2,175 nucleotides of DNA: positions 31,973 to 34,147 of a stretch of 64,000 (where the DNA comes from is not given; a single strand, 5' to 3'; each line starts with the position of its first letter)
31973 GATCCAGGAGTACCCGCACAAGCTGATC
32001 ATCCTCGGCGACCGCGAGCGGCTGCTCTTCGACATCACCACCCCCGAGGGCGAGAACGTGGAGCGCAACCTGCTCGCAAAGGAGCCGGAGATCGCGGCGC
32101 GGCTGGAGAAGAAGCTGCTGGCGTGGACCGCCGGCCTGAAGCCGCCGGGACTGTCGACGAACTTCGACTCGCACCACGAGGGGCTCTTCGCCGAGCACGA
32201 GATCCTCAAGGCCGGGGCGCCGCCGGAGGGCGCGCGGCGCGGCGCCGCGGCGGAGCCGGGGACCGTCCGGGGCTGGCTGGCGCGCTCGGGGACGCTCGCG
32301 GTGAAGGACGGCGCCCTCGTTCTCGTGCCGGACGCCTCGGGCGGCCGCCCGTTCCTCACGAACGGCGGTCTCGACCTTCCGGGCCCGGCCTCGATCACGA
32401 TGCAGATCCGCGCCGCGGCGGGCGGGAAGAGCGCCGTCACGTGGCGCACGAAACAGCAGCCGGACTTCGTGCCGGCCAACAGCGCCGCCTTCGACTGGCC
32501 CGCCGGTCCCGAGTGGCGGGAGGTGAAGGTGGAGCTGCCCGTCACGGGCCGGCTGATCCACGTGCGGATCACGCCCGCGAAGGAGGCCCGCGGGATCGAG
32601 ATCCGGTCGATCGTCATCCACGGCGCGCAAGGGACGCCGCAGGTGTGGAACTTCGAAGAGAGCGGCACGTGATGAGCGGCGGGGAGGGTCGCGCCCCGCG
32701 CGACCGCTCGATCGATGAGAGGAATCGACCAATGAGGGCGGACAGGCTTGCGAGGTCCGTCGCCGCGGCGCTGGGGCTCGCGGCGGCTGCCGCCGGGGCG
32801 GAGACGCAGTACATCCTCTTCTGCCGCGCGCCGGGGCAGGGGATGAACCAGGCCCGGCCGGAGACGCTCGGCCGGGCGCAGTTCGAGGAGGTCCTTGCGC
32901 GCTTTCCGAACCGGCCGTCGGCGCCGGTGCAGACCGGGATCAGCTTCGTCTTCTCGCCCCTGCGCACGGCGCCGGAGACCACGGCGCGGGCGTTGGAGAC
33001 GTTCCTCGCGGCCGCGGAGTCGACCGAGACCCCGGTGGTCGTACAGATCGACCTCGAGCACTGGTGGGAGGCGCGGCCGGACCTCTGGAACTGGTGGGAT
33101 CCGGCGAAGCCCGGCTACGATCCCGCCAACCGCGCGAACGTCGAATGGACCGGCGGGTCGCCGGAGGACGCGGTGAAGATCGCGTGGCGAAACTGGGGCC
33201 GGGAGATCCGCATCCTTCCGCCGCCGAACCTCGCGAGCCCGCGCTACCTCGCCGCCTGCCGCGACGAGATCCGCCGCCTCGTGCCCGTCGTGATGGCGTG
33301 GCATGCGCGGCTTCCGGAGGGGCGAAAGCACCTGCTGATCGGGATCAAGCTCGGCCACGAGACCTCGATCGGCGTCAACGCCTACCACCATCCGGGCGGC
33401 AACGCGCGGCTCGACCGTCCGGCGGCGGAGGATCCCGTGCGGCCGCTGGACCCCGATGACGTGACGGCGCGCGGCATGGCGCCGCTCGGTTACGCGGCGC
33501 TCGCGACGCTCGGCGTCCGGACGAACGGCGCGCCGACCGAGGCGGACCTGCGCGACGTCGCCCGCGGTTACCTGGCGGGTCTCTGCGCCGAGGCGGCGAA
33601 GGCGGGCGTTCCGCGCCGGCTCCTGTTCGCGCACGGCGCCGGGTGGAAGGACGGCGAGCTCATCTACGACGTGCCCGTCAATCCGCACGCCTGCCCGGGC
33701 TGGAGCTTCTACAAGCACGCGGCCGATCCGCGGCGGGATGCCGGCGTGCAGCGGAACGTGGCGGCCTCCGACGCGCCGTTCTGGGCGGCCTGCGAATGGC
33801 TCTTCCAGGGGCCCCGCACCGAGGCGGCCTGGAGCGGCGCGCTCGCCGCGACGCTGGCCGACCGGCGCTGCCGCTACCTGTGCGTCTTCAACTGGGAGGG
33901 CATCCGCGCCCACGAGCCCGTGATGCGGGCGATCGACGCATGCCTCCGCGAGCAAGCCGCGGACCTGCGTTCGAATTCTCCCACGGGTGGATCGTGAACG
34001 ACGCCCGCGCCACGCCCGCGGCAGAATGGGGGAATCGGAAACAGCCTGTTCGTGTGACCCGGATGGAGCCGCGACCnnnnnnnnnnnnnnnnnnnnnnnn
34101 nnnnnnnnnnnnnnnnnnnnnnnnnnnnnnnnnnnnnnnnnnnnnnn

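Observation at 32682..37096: Three copies of a 25-bp REP-like palindrome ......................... downstream of sulfatase genes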

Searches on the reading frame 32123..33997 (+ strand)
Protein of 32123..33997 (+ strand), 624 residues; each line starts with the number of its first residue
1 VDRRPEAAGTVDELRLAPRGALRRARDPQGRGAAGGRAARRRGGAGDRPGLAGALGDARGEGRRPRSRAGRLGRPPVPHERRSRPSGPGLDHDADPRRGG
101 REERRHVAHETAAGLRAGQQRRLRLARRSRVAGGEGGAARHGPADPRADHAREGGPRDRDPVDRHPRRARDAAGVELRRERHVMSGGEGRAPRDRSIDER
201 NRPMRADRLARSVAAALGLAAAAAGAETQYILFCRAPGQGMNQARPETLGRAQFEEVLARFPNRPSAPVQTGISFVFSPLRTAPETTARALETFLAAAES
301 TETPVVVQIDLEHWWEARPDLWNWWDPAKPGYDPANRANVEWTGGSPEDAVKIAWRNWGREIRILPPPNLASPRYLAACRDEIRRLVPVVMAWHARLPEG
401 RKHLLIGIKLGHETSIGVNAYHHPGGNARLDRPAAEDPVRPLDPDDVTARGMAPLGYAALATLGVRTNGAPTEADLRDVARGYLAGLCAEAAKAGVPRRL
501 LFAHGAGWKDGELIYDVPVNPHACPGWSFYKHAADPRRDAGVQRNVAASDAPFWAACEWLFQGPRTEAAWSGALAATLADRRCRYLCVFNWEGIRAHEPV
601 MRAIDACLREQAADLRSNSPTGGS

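Call 7: search_protein_families(library=pfam, proteins=[window:32123-33997:+])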
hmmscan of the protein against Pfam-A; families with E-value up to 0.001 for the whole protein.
window:32123-33997:+ (624 aa): 0 families

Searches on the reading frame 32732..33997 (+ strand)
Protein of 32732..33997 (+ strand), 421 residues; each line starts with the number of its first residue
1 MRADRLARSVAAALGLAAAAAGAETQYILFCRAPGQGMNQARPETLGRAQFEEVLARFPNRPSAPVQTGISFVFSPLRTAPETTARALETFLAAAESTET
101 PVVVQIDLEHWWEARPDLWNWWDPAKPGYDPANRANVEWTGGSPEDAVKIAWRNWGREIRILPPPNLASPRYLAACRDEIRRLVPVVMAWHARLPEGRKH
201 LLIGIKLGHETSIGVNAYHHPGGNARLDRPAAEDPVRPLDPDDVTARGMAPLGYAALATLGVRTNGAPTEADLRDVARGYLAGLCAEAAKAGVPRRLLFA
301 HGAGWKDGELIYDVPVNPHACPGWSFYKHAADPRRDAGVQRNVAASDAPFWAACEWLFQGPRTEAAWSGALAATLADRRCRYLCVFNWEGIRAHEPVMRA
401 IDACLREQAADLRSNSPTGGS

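Call 35: find_homologous_proteins(query=window:32732-33997:+, max_evalue=1e-20)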
Query window:32732-33997:+ (421 aa): 730 proteins with E <= 1e-20 among 8000 candidates; the best 120 are listed.
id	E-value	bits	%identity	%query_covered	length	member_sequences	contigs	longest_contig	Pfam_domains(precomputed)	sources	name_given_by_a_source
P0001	3.6e-257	871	90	100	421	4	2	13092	-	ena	-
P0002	1.3e-251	853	87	100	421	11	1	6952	-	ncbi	-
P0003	9.9e-199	679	75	91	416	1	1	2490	-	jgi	jgi:hypothetical protein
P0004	3.2e-197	674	72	91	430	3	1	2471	-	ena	-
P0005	1.2e-196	672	72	90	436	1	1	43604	-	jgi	jgi:hypothetical protein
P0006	1.5e-195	668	71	93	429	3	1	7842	-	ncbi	-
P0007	1.8e-195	668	71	93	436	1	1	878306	-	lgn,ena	-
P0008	2.0e-195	668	73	90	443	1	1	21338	-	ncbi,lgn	-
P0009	5.7e-195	666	71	93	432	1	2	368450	-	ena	-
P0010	5.9e-195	666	72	92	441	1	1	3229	-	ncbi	-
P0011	6.1e-195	666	71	93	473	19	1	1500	-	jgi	jgi:hypothetical protein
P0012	1.1e-194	666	71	93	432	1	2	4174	-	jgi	-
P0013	1.9e-194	665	71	94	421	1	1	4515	-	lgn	-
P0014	2.0e-194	665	72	91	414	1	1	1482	-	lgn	-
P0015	4.8e-194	663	71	94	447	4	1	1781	-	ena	-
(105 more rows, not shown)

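Call 36: find_encoding_contigs(protein=P0001, flank=8000, max_places=4)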
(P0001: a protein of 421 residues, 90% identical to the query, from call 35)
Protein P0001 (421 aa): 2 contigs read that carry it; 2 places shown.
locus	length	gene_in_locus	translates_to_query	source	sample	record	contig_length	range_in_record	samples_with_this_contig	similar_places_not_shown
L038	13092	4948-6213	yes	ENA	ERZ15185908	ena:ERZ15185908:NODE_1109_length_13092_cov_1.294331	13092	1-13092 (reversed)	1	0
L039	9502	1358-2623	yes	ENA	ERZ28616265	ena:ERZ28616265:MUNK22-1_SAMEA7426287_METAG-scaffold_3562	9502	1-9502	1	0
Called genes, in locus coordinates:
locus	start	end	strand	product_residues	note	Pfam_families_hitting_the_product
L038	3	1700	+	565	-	?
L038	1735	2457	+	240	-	-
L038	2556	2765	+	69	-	PF15919:HicB_lk_antitox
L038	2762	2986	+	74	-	PF07927:HicA_toxin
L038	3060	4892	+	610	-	PF00884:Sulfatase, PF16347:SGSH_C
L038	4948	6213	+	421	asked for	-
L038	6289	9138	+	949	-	PF00884:Sulfatase, PF01663:Phosphodiest (faint), PF16347:SGSH_C, PF00884:Sulfatase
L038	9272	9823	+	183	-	-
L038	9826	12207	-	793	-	PF02018:CBM_4_9, PF13229:Beta_helix (faint)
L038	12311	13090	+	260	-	?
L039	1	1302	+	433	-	?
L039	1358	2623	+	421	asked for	-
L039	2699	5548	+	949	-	PF00884:Sulfatase, PF01663:Phosphodiest (faint), PF16347:SGSH_C, PF00884:Sulfatase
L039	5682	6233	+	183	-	-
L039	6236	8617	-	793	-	PF02018:CBM_4_9 (weak), PF13229:Beta_helix (faint)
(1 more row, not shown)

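Call 37: find_encoding_contigs(protein=P0002, flank=8000, max_places=4)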
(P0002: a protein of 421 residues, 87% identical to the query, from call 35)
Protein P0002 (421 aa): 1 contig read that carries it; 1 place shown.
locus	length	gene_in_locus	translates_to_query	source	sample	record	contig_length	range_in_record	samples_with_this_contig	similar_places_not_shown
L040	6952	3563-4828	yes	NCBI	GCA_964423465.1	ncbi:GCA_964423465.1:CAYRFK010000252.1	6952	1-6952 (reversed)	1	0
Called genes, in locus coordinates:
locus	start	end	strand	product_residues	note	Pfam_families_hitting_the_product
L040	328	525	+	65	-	-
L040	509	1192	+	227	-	-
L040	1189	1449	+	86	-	PF02604:PhdYeFM_antitox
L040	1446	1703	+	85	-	PF15781:ParE-like_toxin (weak), PF06769:YoeB_toxin (faint)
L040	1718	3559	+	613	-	PF00884:Sulfatase, PF16347:SGSH_C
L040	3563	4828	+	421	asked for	-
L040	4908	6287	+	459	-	PF00884:Sulfatase, PF01663:Phosphodiest (faint), PF16347:SGSH_C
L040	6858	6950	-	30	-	?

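Call 57: find_encoding_contigs(protein=P0005, flank=6000, max_places=2)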
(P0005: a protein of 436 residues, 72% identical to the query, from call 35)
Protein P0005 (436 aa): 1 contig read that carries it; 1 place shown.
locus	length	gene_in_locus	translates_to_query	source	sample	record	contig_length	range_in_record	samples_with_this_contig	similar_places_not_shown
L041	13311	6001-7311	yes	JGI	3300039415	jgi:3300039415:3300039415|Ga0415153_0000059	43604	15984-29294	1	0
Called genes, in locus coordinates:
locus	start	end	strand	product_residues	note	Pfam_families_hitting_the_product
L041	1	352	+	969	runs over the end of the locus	PF03781:FGE-sulfatase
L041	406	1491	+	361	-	PF06812:ImpA_N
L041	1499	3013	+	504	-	PF05175:MTS (weak)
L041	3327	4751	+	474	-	PF01408:GFO_IDH_MocA, PF19051:GFO_IDH_MocA_C2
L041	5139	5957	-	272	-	PF13714:PEP_mutase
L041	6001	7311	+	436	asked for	-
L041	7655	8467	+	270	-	PF00701:DHDPS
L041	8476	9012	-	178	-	PF00075:RNase_H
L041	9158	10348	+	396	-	PF01208:URO-D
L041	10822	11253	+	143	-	PF13513:HEAT_EZ (faint), PF13646:HEAT_2 (weak), PF02985:HEAT (weak)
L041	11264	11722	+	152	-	-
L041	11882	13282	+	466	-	PF01408:GFO_IDH_MocA, PF19051:GFO_IDH_MocA_C2 (faint)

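Call 58: find_encoding_contigs(protein=P0008, flank=6000, max_places=2)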
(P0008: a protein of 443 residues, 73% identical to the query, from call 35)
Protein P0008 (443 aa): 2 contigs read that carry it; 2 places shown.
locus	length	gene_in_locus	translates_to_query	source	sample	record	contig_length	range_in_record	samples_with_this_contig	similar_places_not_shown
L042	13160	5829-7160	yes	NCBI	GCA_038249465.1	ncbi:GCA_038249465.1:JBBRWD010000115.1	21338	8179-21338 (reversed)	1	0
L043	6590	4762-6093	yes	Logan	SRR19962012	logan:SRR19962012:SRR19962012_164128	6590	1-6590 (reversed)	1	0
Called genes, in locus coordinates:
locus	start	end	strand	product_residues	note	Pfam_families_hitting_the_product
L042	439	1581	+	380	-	-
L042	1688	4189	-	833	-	-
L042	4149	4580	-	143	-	PF02472:ExbD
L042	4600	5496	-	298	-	PF01618:MotA_ExbB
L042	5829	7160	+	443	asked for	-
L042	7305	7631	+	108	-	-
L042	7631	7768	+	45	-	-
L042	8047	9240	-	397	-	PF00989:PAS, PF13188:PAS_8, PF13596:PAS_10 (faint), PF08448:PAS_4, PF13426:PAS_9 (weak), PF00512:HisKA, PF02518:HATPase_c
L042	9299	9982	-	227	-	PF00072:Response_reg, PF00486:Trans_reg_C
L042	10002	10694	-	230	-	PF01895:PhoU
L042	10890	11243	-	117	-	PF02641:DUF190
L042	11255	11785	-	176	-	PF02537:CRCB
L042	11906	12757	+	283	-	-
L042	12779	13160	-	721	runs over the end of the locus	PF00270:DEAD (weak), PF04851:ResIII (faint), PF13307:Helicase_C_2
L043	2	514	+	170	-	?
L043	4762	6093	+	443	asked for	-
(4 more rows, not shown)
